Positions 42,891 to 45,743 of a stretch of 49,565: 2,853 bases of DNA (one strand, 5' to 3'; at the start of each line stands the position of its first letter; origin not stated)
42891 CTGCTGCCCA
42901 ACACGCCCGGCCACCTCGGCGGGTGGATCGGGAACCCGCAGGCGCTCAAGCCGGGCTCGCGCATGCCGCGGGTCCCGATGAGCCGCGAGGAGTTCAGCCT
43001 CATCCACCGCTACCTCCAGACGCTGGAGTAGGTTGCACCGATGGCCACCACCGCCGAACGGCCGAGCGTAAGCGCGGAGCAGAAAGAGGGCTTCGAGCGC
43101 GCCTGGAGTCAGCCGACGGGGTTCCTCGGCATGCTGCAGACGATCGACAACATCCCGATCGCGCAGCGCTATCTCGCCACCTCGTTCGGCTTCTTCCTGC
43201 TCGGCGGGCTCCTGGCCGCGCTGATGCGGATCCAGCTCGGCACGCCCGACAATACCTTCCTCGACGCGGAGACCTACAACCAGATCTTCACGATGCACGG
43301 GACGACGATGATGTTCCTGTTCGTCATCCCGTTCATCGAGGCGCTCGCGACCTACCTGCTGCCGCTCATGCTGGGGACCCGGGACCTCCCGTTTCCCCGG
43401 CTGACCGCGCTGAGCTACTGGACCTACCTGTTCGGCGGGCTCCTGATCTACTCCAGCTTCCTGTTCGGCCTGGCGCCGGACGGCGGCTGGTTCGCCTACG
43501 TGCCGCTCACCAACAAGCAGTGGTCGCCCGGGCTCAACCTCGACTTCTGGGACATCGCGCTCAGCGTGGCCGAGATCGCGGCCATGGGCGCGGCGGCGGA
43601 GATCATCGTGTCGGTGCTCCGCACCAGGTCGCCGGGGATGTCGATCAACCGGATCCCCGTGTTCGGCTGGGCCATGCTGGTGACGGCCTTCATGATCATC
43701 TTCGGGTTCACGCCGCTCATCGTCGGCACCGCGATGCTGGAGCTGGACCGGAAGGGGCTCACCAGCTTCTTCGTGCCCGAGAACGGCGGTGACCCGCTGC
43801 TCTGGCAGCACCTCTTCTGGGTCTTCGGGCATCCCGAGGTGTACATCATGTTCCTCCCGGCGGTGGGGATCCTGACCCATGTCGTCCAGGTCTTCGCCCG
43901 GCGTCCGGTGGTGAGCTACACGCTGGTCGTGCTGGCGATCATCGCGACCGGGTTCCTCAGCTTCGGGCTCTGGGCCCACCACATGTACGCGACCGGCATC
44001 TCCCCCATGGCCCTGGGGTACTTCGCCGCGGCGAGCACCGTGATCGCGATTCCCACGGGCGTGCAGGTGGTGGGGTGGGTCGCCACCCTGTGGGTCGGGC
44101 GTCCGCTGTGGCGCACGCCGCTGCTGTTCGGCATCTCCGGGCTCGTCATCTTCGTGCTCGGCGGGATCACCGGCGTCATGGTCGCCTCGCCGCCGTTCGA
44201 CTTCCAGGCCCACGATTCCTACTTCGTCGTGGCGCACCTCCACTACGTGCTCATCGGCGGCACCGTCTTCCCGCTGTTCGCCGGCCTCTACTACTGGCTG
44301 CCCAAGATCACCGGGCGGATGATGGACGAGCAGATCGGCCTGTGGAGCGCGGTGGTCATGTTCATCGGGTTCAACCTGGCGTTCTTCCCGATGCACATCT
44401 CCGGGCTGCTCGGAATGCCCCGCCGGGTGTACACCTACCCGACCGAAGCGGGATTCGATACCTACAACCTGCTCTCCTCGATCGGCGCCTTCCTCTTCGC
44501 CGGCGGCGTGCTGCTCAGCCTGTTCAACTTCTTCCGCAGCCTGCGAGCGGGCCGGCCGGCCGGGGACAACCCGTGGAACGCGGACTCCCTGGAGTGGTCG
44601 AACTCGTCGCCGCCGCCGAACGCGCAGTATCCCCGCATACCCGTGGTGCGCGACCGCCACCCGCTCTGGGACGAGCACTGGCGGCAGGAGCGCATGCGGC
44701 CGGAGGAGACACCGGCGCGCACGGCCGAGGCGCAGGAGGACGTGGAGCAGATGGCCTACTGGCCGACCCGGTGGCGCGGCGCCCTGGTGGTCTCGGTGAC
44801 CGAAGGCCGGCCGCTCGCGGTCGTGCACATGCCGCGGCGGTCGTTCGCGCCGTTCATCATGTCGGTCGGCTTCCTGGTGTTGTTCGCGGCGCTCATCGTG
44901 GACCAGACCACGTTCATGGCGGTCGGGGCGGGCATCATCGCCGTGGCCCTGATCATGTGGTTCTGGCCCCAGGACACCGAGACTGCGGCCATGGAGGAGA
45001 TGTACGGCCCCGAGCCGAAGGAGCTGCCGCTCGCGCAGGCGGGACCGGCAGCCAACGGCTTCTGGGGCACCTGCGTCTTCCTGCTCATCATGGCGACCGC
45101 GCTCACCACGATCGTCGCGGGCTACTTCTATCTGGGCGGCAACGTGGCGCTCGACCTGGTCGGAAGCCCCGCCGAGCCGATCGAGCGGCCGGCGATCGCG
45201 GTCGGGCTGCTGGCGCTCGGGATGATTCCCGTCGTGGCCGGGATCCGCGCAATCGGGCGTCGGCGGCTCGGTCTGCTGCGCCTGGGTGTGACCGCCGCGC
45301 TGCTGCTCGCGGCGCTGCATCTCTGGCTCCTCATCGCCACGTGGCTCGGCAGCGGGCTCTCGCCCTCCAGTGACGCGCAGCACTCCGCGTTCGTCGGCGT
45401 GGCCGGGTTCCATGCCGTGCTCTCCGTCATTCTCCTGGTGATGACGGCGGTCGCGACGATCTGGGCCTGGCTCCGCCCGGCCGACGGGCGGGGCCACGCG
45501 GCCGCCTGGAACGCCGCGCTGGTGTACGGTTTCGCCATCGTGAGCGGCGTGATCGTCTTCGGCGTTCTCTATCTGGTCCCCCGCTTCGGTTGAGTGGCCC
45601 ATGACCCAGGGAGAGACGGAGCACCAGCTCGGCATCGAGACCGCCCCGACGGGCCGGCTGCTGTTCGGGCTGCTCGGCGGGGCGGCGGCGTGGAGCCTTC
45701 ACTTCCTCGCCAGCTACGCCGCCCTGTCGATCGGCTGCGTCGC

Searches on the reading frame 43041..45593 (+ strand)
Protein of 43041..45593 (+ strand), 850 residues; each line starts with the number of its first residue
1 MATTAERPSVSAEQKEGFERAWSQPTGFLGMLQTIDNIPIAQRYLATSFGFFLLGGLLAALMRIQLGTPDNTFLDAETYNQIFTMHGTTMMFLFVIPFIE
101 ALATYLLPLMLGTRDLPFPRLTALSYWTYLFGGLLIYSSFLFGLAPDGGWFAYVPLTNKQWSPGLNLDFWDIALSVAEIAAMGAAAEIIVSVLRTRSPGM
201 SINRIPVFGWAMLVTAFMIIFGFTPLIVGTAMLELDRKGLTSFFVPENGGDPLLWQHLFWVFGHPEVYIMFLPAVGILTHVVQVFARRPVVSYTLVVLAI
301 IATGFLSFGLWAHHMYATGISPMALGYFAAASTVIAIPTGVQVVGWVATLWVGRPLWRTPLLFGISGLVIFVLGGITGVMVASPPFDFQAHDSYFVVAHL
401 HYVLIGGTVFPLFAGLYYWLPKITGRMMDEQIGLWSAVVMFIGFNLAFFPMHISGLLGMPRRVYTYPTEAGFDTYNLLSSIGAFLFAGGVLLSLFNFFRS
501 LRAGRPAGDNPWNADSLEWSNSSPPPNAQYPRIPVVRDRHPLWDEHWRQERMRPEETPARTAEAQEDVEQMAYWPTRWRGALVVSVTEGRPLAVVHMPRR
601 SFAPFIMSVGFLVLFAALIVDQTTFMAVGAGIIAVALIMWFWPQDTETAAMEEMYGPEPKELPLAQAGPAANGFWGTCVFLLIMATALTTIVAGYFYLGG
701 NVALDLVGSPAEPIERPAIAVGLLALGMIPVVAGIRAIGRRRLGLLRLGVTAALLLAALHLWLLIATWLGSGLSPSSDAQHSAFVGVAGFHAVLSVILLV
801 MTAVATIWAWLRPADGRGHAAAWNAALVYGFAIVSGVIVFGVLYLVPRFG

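Call 4: search_protein_families(library=pfam, proteins=[window:43041-45593:+], max_evalue=0.01)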
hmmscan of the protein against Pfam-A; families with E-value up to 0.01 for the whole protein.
window:43041-45593:+ (850 aa): 1 family
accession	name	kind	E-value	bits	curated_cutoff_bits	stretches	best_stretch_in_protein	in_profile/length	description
PF00115.25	COX1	-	2.5e-144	481.8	34.8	1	40-485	2-436/436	Cytochrome C and Quinol oxidase polypeptide I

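Call 5: search_protein_families(library=ncbifam, proteins=[window:43041-45593:+], max_evalue=0.01)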
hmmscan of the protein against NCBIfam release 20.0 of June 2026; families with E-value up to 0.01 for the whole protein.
window:43041-45593:+ (850 aa): 7 families
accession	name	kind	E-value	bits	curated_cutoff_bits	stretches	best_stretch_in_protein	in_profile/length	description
TIGR02891.1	CtaD_CoxA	equivalog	1.1e-203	677.4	670.75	1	32-535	2-503/504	cytochrome c oxidase subunit I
NF050116.1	cyt_aa3_Actin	exception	1.2e-161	539.1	880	1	31-549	2-520/522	aa3-type cytochrome oxidase subunit I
TIGR02882.1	QoxB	equivalog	1.1e-150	503.2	1015.5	1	32-551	45-565/643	cytochrome aa3 quinol oxidase subunit I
TIGR02843.1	CyoB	equivalog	3.3e-129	432.2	1020.35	1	32-550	48-571/646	cytochrome o ubiquinol oxidase subunit I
NF011592.0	PRK15017.1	equivalog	3.2e-107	359.9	1271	1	35-550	52-572/663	cytochrome o ubiquinol oxidase subunit I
NF041075.1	quin_ox_SoxB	equivalog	1.1e-22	80.7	700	1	53-497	9-450/468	proton pump complex quinol oxidase subunit SoxB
TIGR00780.1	ccoN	equivalog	8.4e-05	21.6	583.15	1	258-500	200-457/474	cytochrome-c oxidase, cbb3-type subunit I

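Call 52: find_homologous_proteins(query=window:43041-45593:+, max_evalue=1e-30)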
Query window:43041-45593:+ (850 aa): 8000 proteins with E <= 1e-30 among 8000 candidates; the best 120 are listed.
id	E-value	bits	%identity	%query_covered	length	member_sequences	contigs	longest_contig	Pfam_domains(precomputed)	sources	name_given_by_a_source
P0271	0.0e+0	1781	92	100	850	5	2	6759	PF00115.26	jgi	jgi:cytochrome c oxidase subunit I+III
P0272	0.0e+0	1750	91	100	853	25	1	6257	PF00115.26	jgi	-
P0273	0.0e+0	1746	90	100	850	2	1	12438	PF00115.26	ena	-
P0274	0.0e+0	1696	88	100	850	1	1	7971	PF00115.26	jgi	jgi:cytochrome c oxidase subunit I+III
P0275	0.0e+0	1693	87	100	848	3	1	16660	PF00115.26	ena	-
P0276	0.0e+0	1685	88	100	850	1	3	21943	PF00115.26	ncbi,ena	ncbi:MAG TPA: cytochrome c oxidase subunit I [Gemmatimonadales bacterium]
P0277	0.0e+0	1607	83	100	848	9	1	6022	PF00115.26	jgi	jgi:cytochrome c oxidase subunit I+III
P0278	0.0e+0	1596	83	99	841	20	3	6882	PF00115.26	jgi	jgi:cytochrome c oxidase subunit I+III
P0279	0.0e+0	1561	81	99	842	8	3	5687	PF00115.26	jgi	jgi:cytochrome c oxidase subunit I+III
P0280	0.0e+0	1509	78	100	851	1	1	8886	PF00115.26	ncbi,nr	ncbi:MAG TPA: cytochrome c oxidase subunit I [Gemmatimonadales bacterium]|nr:cytochrome c oxidase su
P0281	0.0e+0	1502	78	100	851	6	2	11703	PF00115.26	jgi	jgi:cytochrome c oxidase subunit I+III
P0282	0.0e+0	1499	78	99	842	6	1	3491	PF00115.26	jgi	jgi:cytochrome c oxidase subunit I+III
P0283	0.0e+0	1489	77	100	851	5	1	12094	PF00115.26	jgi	jgi:cytochrome c oxidase subunit I+III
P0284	0.0e+0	1485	77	100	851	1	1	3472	PF00115.26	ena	-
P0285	0.0e+0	1479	77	100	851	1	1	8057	PF00115.26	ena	-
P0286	0.0e+0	1477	77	99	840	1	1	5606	PF00115.26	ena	-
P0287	0.0e+0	1469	76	100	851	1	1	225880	PF00115.26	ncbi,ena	-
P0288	0.0e+0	1465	76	100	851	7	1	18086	PF00115.26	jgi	jgi:cytochrome c oxidase subunit I+III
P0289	0.0e+0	1464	76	99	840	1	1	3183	PF00115.26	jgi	jgi:cytochrome c oxidase subunit I+III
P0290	0.0e+0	1460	76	99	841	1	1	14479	PF00115.26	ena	-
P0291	0.0e+0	1459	76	100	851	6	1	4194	PF00115.26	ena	-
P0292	0.0e+0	1459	76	99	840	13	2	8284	PF00115.26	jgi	jgi:cytochrome c oxidase subunit I+III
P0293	0.0e+0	1457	76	99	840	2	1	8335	PF00115.26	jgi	jgi:cytochrome c oxidase subunit I+III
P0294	0.0e+0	1456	75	100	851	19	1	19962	PF00115.26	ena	-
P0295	0.0e+0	1453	75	100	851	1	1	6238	PF00115.26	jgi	jgi:cytochrome c oxidase subunit I+III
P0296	0.0e+0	1447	76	100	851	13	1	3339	PF00115.26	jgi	jgi:cytochrome c oxidase subunit I+III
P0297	0.0e+0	1428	74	100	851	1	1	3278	PF00115.26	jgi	jgi:cytochrome c oxidase subunit I+III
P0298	0.0e+0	1421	74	100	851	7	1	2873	PF00115.26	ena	-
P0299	0.0e+0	1416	75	99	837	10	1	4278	PF00115.26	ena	-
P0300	0.0e+0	1400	73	98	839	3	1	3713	PF00115.26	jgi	jgi:cytochrome c oxidase subunit I+III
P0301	0.0e+0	1392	77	94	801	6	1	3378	PF00115.26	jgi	jgi:cytochrome c oxidase subunit I+III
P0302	0.0e+0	1373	72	100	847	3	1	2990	PF00115.26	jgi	jgi:cytochrome c oxidase subunit I+III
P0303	0.0e+0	1370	93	77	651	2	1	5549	PF00115.26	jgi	jgi:cytochrome c oxidase subunit I+III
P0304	0.0e+0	1329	79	87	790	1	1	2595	PF00115.26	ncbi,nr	ncbi:MAG: cytochrome c oxidase subunit I, partial [Gemmatimonadota bacterium]|nr:cytochrome c oxidas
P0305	0.0e+0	1284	68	98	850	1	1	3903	PF00115.26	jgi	jgi:cytochrome c oxidase subunit I+III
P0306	0.0e+0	1271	67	98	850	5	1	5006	PF00115.26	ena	-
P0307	0.0e+0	1253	67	98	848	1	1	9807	PF00115.26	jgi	jgi:cytochrome c oxidase subunit I+III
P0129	0.0e+0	1215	64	100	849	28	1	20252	PF00115.26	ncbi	-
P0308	0.0e+0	1182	63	99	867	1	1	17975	PF00115.26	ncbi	ncbi:MAG: cytochrome c oxidase subunit I [Gemmatimonadota bacterium]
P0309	0.0e+0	1176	80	76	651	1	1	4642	PF00115.26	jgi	jgi:cytochrome c oxidase subunit I+III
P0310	0.0e+0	1153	62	100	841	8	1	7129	PF00115.26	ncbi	-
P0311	0.0e+0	1149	62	100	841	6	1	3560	PF00115.26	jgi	jgi:cytochrome c oxidase subunit I+III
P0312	0.0e+0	1149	88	68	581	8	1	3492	PF00115.26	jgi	jgi:cytochrome c oxidase subunit I+III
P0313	0.0e+0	1136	63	99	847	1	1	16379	PF00115.26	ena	-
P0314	0.0e+0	1135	61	99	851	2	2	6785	PF00115.26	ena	-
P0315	0.0e+0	1132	62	99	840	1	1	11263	PF00115.26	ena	-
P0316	0.0e+0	1131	61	100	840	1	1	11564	PF00115.26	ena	-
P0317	0.0e+0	1130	62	99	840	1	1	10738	PF00115.26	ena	-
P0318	0.0e+0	1129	61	100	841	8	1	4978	PF00115.26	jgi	jgi:cytochrome c oxidase subunit I+III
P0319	0.0e+0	1126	61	97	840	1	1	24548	PF00115.26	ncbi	-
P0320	0.0e+0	1126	61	100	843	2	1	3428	PF00115.26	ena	-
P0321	0.0e+0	1125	61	100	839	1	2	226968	PF00115.26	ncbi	ncbi:MAG: cytochrome c oxidase subunit I [Gemmatimonadales bacterium]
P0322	0.0e+0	1125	61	99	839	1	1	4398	PF00115.26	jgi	-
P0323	0.0e+0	1124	61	98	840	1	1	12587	PF00115.26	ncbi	-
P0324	0.0e+0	1123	61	100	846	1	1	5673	PF00115.26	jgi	jgi:cytochrome c oxidase subunit I+III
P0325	0.0e+0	1120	60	100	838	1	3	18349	PF00115.26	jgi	jgi:cytochrome c oxidase subunit I+III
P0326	0.0e+0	1116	61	99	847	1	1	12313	PF00115.26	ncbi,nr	ncbi:MAG TPA: cytochrome c oxidase subunit I [Gemmatimonadaceae bacterium]|nr:cytochrome c oxidase s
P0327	0.0e+0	1114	60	99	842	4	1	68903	PF00115.26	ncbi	-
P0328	0.0e+0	1114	61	100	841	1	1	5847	PF00115.26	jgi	-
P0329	0.0e+0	1113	61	100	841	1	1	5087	PF00115.26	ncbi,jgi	jgi:cytochrome c oxidase subunit I+III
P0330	0.0e+0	1113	60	100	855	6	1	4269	PF00115.26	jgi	jgi:cytochrome c oxidase subunit I+III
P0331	0.0e+0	1109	59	99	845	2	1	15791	PF00115.26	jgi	jgi:cytochrome c oxidase subunit I+III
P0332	0.0e+0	1106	60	99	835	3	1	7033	PF00115.26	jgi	jgi:cytochrome c oxidase subunit I+III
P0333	0.0e+0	1106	60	100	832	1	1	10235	PF00115.26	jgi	jgi:cytochrome c oxidase subunit I+III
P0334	0.0e+0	1104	58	99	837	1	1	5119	PF00115.26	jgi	jgi:cytochrome c oxidase subunit I+III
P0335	0.0e+0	1104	60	100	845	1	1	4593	PF00115.26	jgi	jgi:cytochrome c oxidase subunit I+III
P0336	0.0e+0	1104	60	99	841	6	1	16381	PF00115.26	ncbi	ncbi:MAG TPA: cytochrome c oxidase subunit I [Longimicrobiales bacterium]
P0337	0.0e+0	1103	60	100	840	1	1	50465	PF00115.26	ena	-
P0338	0.0e+0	1103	60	96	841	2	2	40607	PF00115.26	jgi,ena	-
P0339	0.0e+0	1102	60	100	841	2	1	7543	PF00115.26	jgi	jgi:cytochrome c oxidase subunit I+III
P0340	0.0e+0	1102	59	97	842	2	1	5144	PF00115.26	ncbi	-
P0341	0.0e+0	1101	60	100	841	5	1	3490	PF00115.26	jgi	jgi:cytochrome c oxidase subunit I+III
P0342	0.0e+0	1101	60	99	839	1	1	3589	PF00115.26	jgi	jgi:cytochrome c oxidase subunit I+III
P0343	0.0e+0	1101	60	100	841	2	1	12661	PF00115.26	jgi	jgi:cytochrome c oxidase subunit I+III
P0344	0.0e+0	1100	60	100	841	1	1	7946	PF00115.26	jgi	jgi:cytochrome c oxidase subunit I+III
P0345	0.0e+0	1100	59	99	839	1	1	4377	PF00115.26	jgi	jgi:cytochrome c oxidase subunit I+III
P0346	0.0e+0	1100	60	97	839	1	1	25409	PF00115.26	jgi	jgi:cytochrome c oxidase subunit I+III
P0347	0.0e+0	1100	60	97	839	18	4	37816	PF00115.26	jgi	jgi:cytochrome c oxidase subunit I+III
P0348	0.0e+0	1099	60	99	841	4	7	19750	PF00115.26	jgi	jgi:cytochrome c oxidase subunit I+III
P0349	0.0e+0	1099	60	99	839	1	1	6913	PF00115.26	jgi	jgi:cytochrome c oxidase subunit I+III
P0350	0.0e+0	1099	59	97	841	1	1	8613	PF00115.26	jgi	jgi:cytochrome c oxidase subunit I+III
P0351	0.0e+0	1098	59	100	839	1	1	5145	PF00115.26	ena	-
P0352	0.0e+0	1096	61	100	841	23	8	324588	PF00115.26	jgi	-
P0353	0.0e+0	1096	59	100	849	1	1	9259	PF00115.26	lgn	-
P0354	0.0e+0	1094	60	100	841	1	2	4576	PF00115.26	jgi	jgi:cytochrome c oxidase subunit I+III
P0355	0.0e+0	1094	59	100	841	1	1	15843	PF00115.26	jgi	jgi:cytochrome c oxidase subunit I+III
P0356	0.0e+0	1093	59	98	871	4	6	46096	PF00115.26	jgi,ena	-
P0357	0.0e+0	1093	67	88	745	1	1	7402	PF00115.26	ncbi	ncbi:MAG TPA: cbb3-type cytochrome c oxidase subunit I, partial [Gemmatimonadales bacterium]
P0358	0.0e+0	1092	59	100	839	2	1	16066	PF00115.26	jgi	jgi:cytochrome c oxidase subunit I+III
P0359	0.0e+0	1088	59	98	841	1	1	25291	PF00115.26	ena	-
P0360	0.0e+0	1087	59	100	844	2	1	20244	PF00115.26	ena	-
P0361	0.0e+0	1087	59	100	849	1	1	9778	PF00115.26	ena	-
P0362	0.0e+0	1086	59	99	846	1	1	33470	PF00115.26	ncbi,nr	ncbi:MAG TPA: cytochrome c oxidase subunit I [Longimicrobiales bacterium]|nr:cytochrome c oxidase su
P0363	0.0e+0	1086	59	99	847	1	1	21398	PF00115.26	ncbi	ncbi:MAG: cytochrome c oxidase subunit I [Gemmatimonadota bacterium]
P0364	0.0e+0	1084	60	100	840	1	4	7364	PF00115.26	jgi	jgi:cytochrome c oxidase subunit I+III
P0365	0.0e+0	1082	58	98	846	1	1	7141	PF00115.26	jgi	jgi:cytochrome c oxidase subunit I+III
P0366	0.0e+0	1080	58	99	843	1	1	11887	PF00115.26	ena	-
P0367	0.0e+0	1079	59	95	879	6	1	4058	PF00115.26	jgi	-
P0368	0.0e+0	1079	57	99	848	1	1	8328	PF00115.26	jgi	jgi:cytochrome c oxidase subunit I+III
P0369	0.0e+0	1079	58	99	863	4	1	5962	PF00115.26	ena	-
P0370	0.0e+0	1079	60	98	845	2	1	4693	PF00115.26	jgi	jgi:cytochrome c oxidase subunit I+III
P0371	0.0e+0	1079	58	100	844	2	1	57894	PF00115.26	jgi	jgi:cytochrome c oxidase subunit I+III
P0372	0.0e+0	1078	57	99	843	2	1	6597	PF00115.26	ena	-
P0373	0.0e+0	1077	56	99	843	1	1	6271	PF00115.26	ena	-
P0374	0.0e+0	1077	58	100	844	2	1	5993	PF00115.26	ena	-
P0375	0.0e+0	1077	59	100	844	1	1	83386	PF00115.26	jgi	jgi:cytochrome c oxidase subunit I+III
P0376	0.0e+0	1077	57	99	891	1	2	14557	PF00115.26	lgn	-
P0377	0.0e+0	1076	60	98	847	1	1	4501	PF00115.26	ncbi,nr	ncbi:MAG TPA: cytochrome c oxidase subunit I [Longimicrobiales bacterium]|nr:cytochrome c oxidase su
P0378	0.0e+0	1076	57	99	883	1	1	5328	PF00115.26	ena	-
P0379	0.0e+0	1076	58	98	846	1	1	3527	PF00115.26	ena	-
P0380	0.0e+0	1075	58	99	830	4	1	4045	PF00115.26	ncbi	-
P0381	0.0e+0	1075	57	100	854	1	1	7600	PF00115.26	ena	-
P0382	0.0e+0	1075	58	98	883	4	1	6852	PF00115.26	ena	-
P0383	0.0e+0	1074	57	99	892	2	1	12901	PF00115.26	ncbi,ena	-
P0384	0.0e+0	1074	59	98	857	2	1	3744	PF00115.26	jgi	jgi:cytochrome c oxidase subunit I+III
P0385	0.0e+0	1073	59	98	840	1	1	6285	PF00115.26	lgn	-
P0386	0.0e+0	1072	59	100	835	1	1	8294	PF00115.26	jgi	jgi:cytochrome c oxidase subunit I+III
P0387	0.0e+0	1070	59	100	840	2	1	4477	PF00115.26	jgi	jgi:cytochrome c oxidase subunit I+III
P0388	0.0e+0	1069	56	100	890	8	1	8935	PF00115.26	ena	-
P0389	0.0e+0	1068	55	99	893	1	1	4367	PF00115.26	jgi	jgi:cytochrome c oxidase subunit I+III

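Call 53: find_encoding_contigs(protein=P0352, flank=10000, max_places=3)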
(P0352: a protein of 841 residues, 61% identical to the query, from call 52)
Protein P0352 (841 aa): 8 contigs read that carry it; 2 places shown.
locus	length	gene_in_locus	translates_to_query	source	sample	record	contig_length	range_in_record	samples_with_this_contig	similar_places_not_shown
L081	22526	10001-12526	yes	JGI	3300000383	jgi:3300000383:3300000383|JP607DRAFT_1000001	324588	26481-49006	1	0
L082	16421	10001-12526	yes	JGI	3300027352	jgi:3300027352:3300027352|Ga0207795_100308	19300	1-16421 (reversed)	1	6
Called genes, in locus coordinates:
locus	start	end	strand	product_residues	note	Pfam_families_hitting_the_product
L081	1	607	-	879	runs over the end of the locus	PF12704:MacB_PCD, PF02687:FtsX, PF12704:MacB_PCD, PF02687:FtsX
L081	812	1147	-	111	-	PF03551:PadR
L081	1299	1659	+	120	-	-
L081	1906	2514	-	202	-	PF13505:OMP_b-brl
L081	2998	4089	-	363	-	PF01734:Patatin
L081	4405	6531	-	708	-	PF05227:CHASE3, PF01590:GAF, PF13185:GAF_2, PF13492:GAF_3 (weak), PF00512:HisKA, PF02518:HATPase_c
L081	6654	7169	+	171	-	PF03734:YkuD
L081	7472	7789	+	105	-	-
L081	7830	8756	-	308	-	PF01904:DUF72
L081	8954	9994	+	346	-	PF00116:COX2, PF00034:Cytochrom_C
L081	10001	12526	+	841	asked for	PF00115:COX1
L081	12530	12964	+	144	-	-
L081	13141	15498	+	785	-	PF00930:DPPIV_N, PF26549:Tricorn_N (faint), PF00326:Peptidase_S9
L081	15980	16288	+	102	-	-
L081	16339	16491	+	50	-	-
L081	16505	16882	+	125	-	-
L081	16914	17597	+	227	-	-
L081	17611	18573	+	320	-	PF02839:CBM_5_12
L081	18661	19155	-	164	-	PF20730:YetF_N, PF04239:DUF421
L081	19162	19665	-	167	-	-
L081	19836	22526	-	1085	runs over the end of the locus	PF00873:ACR_tran, PF03176:MMPL (faint)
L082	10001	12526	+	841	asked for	PF00115:COX1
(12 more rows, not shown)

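Call 54: find_encoding_contigs(protein=P0375, flank=10000, max_places=2)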
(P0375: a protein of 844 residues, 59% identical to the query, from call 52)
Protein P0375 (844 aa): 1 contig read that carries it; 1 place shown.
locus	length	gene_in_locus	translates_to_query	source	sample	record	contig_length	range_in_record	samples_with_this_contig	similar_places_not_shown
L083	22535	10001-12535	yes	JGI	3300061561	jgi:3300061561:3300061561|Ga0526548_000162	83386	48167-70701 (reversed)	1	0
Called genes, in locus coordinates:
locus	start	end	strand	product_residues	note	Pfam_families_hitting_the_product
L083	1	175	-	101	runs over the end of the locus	-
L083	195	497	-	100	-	-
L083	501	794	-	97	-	-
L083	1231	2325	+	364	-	PF00106:adh_short, PF08659:KR, PF13561:adh_short_C2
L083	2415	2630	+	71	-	-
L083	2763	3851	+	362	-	PF00106:adh_short, PF08659:KR, PF13561:adh_short_C2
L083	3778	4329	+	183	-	PF07884:VKOR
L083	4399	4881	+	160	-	-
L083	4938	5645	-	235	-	-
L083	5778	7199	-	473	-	PF00890:FAD_binding_2 (weak), PF01266:DAO, PF01593:Amino_oxidase (weak), PF01946:Thi4 (weak), PF12831:FAD_oxidored, PF13450:NAD_binding_8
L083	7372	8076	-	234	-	-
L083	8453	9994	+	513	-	PF00116:COX2, PF00034:Cytochrom_C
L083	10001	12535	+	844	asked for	PF00115:COX1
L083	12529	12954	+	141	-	-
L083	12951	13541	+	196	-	PF13442:Cytochrome_CBB3 (weak), PF00034:Cytochrom_C (weak)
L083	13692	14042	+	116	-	PF01699:Na_Ca_ex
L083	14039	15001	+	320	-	PF09678:Caa3_CtaG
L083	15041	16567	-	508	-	PF01073:3Beta_HSD, PF01370:Epimerase, PF02719:Polysacc_synt_2, PF04321:RmlD_sub_bind, PF05368:NmrA, PF07993:NAD_binding_4 (faint), PF13460:NAD_binding_10, PF09348:DUF1990 (weak)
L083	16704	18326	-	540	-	PF00128:Alpha-amylase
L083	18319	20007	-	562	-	PF00128:Alpha-amylase, PF16657:Malt_amylase_C, PF22157:SupH-like_C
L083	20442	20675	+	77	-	-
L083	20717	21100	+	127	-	PF04379:DUF525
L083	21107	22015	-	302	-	PF02826:2-Hacid_dh_C (weak), PF03446:NAD_binding_2, PF03807:F420_oxidored, PF02153:PDH_N, PF20463:PDH_C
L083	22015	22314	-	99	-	PF01817:CM_2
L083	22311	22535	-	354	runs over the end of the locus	PF18152:DAHP_snth_FXD, PF00793:DAHP_synth_1, PF03102:NeuB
